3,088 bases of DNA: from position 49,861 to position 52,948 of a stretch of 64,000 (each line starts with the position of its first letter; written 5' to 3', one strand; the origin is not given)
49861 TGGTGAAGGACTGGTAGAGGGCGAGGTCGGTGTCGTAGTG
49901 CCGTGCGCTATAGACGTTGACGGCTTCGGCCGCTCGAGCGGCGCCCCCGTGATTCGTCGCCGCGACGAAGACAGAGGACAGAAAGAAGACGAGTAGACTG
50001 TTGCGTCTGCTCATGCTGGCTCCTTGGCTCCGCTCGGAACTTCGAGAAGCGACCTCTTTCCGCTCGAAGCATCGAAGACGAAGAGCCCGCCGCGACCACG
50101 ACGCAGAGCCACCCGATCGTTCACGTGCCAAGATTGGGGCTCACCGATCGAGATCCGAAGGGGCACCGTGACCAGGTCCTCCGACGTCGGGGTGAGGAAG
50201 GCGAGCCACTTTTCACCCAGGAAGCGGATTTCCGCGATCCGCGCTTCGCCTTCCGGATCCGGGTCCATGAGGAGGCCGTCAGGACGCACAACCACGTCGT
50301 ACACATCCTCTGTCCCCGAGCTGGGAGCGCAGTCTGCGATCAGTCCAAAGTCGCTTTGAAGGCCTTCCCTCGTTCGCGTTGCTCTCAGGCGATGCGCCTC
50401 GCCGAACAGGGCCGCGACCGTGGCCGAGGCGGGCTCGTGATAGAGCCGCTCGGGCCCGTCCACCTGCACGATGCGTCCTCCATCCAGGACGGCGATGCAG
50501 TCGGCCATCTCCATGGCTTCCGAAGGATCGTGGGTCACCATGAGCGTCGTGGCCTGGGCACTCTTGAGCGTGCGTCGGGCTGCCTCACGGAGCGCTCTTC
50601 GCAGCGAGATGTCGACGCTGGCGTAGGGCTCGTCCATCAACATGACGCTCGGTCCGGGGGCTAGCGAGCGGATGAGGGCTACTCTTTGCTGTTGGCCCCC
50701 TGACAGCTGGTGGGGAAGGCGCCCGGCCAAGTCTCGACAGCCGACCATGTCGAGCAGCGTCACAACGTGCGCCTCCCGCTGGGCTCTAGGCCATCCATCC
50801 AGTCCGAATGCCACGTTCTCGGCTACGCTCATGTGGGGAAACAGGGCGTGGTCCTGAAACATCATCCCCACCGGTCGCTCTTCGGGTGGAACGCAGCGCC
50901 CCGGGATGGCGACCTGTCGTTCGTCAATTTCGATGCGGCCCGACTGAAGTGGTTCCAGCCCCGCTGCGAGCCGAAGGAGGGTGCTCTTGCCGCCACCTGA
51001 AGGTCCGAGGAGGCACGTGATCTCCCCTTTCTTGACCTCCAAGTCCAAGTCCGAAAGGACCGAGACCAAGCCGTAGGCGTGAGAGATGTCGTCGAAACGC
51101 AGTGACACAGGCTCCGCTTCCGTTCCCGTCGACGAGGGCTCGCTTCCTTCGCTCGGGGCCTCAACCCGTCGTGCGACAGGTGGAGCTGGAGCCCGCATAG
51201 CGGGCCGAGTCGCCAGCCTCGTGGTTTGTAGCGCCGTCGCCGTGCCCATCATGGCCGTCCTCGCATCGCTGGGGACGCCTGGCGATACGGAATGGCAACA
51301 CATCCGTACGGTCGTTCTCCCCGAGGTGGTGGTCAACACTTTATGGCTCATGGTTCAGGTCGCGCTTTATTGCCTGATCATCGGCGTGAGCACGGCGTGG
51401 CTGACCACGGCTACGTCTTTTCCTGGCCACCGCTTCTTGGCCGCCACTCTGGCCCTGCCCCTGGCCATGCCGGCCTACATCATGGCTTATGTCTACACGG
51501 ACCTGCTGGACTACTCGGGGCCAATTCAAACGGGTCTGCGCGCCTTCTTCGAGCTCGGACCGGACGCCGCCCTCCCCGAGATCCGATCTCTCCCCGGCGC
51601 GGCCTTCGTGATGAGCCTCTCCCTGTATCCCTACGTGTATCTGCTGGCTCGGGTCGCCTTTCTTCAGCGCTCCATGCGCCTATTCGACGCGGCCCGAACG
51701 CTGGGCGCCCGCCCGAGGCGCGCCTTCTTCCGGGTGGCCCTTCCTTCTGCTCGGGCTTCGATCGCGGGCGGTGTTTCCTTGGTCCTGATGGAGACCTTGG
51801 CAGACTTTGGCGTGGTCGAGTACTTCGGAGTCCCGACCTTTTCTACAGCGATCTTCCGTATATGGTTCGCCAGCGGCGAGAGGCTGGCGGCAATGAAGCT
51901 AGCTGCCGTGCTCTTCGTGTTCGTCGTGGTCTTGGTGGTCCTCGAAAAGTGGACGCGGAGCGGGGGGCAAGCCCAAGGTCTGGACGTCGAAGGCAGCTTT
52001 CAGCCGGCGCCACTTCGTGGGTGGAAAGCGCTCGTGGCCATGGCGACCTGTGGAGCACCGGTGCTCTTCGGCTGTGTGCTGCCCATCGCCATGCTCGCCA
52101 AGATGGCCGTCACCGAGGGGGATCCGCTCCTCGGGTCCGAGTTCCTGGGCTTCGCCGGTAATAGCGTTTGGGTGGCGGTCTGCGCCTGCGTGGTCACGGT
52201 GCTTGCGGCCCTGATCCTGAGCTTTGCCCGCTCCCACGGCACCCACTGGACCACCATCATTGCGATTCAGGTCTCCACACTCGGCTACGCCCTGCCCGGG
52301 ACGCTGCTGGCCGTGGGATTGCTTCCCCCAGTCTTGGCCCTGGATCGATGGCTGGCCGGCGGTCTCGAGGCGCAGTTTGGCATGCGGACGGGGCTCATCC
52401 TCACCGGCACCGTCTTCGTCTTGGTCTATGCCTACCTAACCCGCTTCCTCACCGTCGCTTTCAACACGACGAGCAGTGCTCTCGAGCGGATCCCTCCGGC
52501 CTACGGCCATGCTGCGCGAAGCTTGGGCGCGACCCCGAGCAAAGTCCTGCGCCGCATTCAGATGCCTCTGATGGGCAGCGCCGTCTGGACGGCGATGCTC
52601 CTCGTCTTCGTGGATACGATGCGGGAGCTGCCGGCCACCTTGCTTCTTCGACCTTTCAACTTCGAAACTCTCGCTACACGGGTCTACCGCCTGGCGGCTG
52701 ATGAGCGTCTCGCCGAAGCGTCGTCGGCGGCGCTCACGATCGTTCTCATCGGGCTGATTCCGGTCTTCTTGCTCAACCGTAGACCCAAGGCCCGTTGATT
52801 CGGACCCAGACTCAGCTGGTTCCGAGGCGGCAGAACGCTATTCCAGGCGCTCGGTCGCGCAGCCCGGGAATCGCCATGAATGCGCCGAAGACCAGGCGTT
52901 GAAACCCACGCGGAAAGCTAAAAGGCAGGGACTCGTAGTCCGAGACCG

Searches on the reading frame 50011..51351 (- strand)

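Call 60: search_protein_families(library=pfam, max_evalue=0.0001, proteins=[window:50011-51351:-])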
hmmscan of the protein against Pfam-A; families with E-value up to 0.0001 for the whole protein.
window:50011-51351:- (446 aa): 2 families
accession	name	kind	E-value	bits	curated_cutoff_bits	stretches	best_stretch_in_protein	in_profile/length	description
PF00005.33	ABC_tran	-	1.3e-31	110.5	25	1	99-243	1-136/137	ABC transporter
PF13304.12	AAA_21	-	9.1e-09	36.2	27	0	211-277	233-301/304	AAA domain, putative AbiEii toxin, Type IV TA system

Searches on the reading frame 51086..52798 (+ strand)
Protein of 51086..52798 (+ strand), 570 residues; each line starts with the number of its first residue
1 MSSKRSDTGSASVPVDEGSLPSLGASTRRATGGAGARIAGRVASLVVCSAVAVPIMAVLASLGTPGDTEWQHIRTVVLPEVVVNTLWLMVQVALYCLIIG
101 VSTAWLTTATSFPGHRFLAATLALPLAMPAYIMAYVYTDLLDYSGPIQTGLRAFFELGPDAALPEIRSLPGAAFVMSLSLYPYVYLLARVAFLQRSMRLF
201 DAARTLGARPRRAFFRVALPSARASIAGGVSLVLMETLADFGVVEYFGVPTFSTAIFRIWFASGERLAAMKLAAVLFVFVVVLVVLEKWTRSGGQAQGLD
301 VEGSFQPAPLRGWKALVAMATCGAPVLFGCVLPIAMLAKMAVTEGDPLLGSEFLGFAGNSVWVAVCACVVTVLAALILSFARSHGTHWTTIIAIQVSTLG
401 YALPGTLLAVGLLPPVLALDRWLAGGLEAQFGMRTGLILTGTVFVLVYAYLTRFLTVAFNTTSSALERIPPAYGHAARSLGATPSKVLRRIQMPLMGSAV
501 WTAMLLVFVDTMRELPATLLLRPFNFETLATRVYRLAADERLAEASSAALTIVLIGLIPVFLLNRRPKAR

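Call 60: search_protein_families(library=pfam, max_evalue=0.0001, proteins=[window:51086-52798:+])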
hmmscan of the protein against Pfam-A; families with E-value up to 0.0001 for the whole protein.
window:51086-52798:+ (570 aa): 1 family
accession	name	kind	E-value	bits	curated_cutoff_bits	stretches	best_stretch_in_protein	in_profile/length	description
PF00528.27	BPD_transp_1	-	2.5e-11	44.1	26.4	1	111-285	13-171/184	Binding-protein-dependent transport system inner membrane component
